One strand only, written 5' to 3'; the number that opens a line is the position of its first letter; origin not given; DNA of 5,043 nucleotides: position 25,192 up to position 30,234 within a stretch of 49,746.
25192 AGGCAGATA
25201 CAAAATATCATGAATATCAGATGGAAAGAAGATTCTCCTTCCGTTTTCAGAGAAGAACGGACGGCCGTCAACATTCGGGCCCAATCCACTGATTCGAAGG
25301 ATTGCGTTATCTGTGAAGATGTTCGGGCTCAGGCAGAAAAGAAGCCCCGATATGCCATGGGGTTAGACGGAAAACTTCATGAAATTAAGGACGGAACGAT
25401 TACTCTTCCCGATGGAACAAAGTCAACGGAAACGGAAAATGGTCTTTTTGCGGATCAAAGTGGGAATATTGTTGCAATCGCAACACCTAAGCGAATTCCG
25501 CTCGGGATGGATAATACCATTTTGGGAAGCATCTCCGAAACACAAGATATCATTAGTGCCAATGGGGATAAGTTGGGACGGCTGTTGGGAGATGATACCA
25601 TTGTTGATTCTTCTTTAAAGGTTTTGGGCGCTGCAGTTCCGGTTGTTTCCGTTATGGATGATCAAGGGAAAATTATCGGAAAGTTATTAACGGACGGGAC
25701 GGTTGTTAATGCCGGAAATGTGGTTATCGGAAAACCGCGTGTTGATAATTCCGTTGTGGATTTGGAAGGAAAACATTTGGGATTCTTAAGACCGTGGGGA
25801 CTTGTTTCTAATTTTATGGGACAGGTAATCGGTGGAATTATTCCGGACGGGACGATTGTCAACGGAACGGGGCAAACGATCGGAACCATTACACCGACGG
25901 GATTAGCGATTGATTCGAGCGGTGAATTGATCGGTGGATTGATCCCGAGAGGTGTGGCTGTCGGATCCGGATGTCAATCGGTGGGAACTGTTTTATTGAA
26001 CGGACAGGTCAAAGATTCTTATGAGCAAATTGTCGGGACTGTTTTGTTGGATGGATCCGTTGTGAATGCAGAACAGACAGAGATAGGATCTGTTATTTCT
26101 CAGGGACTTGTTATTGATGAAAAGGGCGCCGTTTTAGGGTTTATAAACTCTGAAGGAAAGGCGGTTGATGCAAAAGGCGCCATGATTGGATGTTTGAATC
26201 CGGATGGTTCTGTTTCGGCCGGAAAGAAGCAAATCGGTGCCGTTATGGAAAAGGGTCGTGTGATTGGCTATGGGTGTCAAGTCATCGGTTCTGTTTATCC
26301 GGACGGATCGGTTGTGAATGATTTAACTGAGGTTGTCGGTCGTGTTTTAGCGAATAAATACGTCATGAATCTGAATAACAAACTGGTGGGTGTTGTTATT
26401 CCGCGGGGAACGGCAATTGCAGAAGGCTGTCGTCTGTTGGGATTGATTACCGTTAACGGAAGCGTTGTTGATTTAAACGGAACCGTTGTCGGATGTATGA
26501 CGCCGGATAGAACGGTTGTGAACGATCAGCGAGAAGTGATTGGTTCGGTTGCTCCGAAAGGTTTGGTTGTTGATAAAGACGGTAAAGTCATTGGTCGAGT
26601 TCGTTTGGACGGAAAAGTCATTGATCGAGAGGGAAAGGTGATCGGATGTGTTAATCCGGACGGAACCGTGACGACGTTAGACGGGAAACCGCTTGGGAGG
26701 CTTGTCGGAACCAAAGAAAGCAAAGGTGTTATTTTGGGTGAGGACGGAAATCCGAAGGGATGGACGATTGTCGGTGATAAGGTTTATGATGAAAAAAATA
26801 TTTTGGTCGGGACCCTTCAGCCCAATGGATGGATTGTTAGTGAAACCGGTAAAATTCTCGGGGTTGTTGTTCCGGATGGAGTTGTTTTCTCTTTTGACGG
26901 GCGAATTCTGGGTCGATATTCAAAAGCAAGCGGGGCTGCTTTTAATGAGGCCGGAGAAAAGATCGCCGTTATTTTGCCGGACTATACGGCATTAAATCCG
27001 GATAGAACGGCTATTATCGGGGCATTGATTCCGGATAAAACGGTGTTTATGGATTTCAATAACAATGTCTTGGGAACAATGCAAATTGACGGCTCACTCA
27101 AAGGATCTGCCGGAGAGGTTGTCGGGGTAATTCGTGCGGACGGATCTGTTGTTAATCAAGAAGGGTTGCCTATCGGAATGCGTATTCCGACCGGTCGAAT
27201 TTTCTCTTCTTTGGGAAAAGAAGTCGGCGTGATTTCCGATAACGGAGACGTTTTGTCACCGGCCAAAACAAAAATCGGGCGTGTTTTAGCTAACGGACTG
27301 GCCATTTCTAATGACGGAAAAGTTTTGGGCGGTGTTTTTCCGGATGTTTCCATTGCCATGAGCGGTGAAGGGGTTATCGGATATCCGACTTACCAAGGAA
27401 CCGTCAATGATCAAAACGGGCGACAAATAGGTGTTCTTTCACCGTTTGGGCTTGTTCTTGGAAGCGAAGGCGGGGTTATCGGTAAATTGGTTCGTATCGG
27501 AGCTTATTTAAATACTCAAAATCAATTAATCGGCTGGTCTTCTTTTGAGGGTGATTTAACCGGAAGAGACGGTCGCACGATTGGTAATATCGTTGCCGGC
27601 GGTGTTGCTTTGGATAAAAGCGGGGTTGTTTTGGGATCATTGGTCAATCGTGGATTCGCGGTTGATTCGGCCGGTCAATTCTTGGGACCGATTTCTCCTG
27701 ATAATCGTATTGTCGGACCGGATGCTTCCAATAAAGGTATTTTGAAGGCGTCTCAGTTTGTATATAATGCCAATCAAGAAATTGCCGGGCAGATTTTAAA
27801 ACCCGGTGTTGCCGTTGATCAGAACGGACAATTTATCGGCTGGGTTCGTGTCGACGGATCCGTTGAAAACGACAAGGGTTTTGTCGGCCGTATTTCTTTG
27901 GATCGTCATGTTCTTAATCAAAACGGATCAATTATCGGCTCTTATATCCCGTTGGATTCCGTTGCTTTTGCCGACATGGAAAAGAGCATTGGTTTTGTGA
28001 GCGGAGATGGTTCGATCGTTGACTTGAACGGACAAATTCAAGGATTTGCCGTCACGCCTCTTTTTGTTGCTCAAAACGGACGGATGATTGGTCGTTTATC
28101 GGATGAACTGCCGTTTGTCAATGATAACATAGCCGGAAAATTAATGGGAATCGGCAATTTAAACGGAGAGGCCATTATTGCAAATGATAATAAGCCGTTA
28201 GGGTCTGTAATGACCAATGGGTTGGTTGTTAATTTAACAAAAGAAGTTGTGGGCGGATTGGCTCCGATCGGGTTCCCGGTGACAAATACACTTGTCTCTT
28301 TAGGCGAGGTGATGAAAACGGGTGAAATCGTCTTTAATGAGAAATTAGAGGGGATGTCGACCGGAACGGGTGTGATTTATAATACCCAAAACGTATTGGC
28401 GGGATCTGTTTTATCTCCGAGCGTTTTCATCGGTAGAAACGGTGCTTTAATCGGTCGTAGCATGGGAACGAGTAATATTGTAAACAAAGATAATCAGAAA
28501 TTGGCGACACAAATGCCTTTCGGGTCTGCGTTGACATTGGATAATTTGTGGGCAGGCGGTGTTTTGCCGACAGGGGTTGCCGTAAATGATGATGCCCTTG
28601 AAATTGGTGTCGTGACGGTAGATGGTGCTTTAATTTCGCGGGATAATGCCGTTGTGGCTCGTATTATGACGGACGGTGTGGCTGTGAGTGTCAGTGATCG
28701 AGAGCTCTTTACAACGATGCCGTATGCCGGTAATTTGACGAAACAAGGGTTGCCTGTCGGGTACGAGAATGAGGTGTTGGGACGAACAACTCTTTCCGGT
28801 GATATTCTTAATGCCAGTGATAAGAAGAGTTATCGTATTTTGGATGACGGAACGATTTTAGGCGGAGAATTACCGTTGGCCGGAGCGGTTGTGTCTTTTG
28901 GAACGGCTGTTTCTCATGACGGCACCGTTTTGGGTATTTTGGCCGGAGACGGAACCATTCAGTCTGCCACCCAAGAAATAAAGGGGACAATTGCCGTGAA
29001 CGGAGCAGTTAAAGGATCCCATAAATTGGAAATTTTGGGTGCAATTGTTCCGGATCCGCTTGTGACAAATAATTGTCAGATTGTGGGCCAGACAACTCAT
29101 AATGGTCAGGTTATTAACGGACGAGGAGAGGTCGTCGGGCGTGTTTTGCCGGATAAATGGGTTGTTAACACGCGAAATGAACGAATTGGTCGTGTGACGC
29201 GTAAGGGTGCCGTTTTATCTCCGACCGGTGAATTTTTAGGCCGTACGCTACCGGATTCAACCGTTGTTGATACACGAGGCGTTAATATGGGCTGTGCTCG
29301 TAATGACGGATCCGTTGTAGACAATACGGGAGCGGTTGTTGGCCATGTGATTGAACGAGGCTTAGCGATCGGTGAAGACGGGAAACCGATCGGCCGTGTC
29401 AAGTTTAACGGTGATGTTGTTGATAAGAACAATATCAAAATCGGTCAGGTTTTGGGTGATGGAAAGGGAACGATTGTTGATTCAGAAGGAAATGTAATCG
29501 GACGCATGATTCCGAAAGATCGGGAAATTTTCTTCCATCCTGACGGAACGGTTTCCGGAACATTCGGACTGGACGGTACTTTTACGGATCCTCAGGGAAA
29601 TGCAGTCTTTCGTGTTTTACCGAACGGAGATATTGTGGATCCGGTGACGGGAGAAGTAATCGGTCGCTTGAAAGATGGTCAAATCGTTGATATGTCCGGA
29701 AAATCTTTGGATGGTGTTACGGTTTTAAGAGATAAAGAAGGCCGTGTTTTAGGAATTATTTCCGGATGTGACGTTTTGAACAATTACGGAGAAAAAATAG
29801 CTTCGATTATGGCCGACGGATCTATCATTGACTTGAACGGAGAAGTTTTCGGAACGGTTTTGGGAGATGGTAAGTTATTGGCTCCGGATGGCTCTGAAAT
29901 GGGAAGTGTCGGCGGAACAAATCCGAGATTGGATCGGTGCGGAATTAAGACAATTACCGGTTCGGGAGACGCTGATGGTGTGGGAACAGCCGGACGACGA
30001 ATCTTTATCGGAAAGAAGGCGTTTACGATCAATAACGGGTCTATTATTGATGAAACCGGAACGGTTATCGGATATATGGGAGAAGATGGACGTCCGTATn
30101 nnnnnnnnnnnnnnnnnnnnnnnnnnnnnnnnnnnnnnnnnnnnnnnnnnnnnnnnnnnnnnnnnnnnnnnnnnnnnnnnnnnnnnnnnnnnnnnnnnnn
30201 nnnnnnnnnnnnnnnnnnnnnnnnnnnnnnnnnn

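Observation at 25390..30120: About 1,500-residue degenerate repeat region inserted in VirB10, giving a 2,203-aa CagY/DotG-scale core protein in an rvh-type system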

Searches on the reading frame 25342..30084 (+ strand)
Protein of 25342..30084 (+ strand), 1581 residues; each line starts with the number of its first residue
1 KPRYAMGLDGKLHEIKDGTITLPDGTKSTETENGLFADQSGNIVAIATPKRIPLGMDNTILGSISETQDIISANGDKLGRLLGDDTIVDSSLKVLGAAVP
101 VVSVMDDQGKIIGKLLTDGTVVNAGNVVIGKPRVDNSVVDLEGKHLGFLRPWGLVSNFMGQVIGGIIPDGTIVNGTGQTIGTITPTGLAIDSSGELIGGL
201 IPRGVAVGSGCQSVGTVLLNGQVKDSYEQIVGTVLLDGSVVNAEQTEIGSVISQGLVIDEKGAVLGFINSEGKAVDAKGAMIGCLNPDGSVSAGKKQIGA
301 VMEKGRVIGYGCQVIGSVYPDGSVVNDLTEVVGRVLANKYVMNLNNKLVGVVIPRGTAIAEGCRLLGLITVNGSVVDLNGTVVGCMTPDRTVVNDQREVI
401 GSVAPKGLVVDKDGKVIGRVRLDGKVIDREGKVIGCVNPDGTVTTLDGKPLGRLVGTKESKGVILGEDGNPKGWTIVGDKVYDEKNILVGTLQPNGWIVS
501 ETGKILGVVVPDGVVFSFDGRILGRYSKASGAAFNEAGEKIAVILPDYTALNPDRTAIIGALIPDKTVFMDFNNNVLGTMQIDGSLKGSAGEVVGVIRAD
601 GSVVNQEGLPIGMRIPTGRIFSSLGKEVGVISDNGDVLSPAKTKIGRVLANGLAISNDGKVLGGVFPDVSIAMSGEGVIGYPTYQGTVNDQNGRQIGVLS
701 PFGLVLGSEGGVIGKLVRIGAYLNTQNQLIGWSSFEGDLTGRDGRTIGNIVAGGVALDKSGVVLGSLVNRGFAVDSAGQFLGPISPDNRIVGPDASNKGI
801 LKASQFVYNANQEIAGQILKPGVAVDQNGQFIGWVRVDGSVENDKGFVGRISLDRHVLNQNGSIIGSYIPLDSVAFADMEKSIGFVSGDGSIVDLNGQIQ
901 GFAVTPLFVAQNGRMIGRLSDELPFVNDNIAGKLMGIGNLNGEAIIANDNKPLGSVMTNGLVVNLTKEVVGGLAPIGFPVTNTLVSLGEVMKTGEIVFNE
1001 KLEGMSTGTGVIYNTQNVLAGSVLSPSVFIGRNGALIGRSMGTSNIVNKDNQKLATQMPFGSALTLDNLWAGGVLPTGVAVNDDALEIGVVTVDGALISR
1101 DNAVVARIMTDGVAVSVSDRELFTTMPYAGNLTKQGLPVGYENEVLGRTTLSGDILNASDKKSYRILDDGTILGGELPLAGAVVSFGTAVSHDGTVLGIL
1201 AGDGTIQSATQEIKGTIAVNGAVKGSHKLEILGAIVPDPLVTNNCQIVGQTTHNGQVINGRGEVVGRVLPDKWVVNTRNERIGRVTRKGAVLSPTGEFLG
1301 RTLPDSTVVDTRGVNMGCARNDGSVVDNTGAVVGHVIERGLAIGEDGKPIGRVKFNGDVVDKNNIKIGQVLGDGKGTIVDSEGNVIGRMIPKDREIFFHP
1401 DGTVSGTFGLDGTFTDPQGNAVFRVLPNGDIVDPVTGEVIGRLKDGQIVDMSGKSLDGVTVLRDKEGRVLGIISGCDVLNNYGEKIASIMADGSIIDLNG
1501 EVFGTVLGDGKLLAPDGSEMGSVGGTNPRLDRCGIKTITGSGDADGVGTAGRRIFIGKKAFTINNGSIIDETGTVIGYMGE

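Call 60: search_solved_structures(query=window:25342-30084:+, max_evalue=0.01)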
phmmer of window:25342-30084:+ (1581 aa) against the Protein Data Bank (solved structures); distinct sequences matched with E-value up to 0.01: 0.

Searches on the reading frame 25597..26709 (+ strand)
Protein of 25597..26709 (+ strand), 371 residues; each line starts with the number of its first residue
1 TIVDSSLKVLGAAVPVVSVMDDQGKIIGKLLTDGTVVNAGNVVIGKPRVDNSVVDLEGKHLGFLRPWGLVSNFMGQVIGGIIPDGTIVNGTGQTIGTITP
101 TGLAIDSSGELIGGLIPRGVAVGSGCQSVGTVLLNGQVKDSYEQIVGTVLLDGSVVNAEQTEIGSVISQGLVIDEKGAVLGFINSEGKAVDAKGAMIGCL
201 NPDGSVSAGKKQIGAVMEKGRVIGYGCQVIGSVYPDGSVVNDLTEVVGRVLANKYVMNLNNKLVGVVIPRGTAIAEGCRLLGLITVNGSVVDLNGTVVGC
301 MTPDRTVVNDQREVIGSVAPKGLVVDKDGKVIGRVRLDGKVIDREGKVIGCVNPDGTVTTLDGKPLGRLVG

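Call 49: predict_structure(alignment_id=A2)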
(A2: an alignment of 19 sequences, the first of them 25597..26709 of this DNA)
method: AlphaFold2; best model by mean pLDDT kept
length: 371 residues; sequences in the alignment: 19
mean_pLDDT: 90.6   pTM: 0.83
mean pLDDT of the five models: 90.6, 90.2, 89.2, 87.1, 79.0
residues with pLDDT >= 90: 242; 70-90: 128; 50-70: 1; < 50: 0
segments of 3 or more residues with pLDDT < 50: none
pLDDT, mean of each block of 10 residues (from residue 1): 83 89 92 94 92 90 94 92 94 95 91 92 87 94 93 89 89 91 88 91 89 91 92 90 91 93 93 89 92 90 94 93 88 87 87 91 89 61
secondary structure, 60 per line:
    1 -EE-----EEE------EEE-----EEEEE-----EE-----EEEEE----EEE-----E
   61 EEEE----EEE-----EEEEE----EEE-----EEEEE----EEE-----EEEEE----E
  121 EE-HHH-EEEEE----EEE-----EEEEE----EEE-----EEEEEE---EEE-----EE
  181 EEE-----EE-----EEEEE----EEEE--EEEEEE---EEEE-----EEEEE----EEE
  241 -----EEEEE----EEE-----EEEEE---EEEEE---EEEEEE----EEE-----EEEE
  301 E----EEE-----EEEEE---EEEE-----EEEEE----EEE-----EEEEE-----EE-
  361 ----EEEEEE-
elements in order: E9-11 E18-20 E26-30 E43-47 E52-54 E60-64 E69-71 E77-81 E86-88 E94-98 E103-105 E111-115 E120-122 E128-132 E137-139 E145-149 E154-156 E162-167 E171-173 E179-183 E196-200 E205-208 E211-216 E220-223 E229-233 E238-240 E246-250 E255-257 E263-267 E271-275 E279-284 E289-291 E297-301 E306-308 E314-318 E322-325 E331-335 E340-342 E348-352 E365-370

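Call 56: fold_search(model_id=the predicted structure, library=pdb)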
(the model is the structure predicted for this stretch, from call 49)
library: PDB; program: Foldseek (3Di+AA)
matches with E <= 10: 599; with E <= 0.001: 34
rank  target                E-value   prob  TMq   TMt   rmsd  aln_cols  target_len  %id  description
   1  8qja_D                2.8e-11  0.35  0.07  0.04  27.3       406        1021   13  T6SS-linked Rhs repeat protein - Advenella mimigardefordensis VgrG-Rhs core (released 2024-09-25)
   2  8qja_B                3.0e-11  0.44  0.08  0.05  27.0       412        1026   13  T6SS-linked Rhs repeat protein - Advenella mimigardefordensis VgrG-Rhs core (released 2024-09-25)
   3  8qja_A                3.3e-11  0.63  0.09  0.05  23.7       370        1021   12  T6SS-linked Rhs repeat protein - Advenella mimigardefordensis VgrG-Rhs core (released 2024-09-25)
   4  7pq5                  3.3e-11  0.41  0.09  0.05  28.1       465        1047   15  Photorhabdus laumondii T6SS-associated Rhs protein carrying the Tre23 toxin domain (released 2021-12-01)
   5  7q97_A                6.7e-11  0.38  0.08  0.04  28.9       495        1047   13  Structure of the bacterial type VI secretion system effector RhsA. (released 2021-12-22)
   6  8qjd_B                1.6e-10  0.54  0.10  0.05  28.6       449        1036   13  T6SS-linked Rhs repeat protein - Salmonella bongori Rhs-core domain (released 2024-09-25)
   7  8qjc                  3.0e-10  0.38  0.09  0.05  26.9       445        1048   13  T6SS-linked Rhs repeat protein - Salmonella bongori Rhs-core domain with toxin domain (released 2024-09-25)
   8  8h8a_A                2.8e-09  0.21  0.08  0.05  29.4       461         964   15  Type VI secretion system effector RhsP in its post-autoproteolysis and monomeric form (released 2023-01-18)
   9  9ifo_A                6.7e-09  0.30  0.10  0.05  26.4       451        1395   13  Structure of Teneurin-Like Protein (TLP) (released 2026-03-11)
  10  4goy_A                3.9e-08  0.57  0.17  0.15  25.9       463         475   11  The crystal structure of human fascin 1 K41A mutant (released 2012-11-28)
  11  6oq5_A                3.9e-08  0.18  0.09  0.03  33.5       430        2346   14  Structure of the full-length Clostridium difficile toxin B in complex with 3 VHHs (released 2019-07-10)
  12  4gp0_A                2.8e-07  0.25  0.14  0.12  24.6       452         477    9  The crystal structure of human fascin 1 R149A K150A R151A mutant (released 2012-11-28)
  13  3llp_B                5.6e-07  0.44  0.19  0.16  26.5       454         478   11  1.8 Angstrom human fascin 1 crystal structure (released 2010-04-07)
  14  7bam_A                1.0e-06  0.15  0.12  0.04  25.0       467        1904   12  human Teneurin4 WT C2 (released 2021-12-01)
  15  4gp3_B                1.9e-06  0.20  0.15  0.13  26.2       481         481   10  The crystal structure of human fascin 1 K358A mutant (released 2012-11-28)
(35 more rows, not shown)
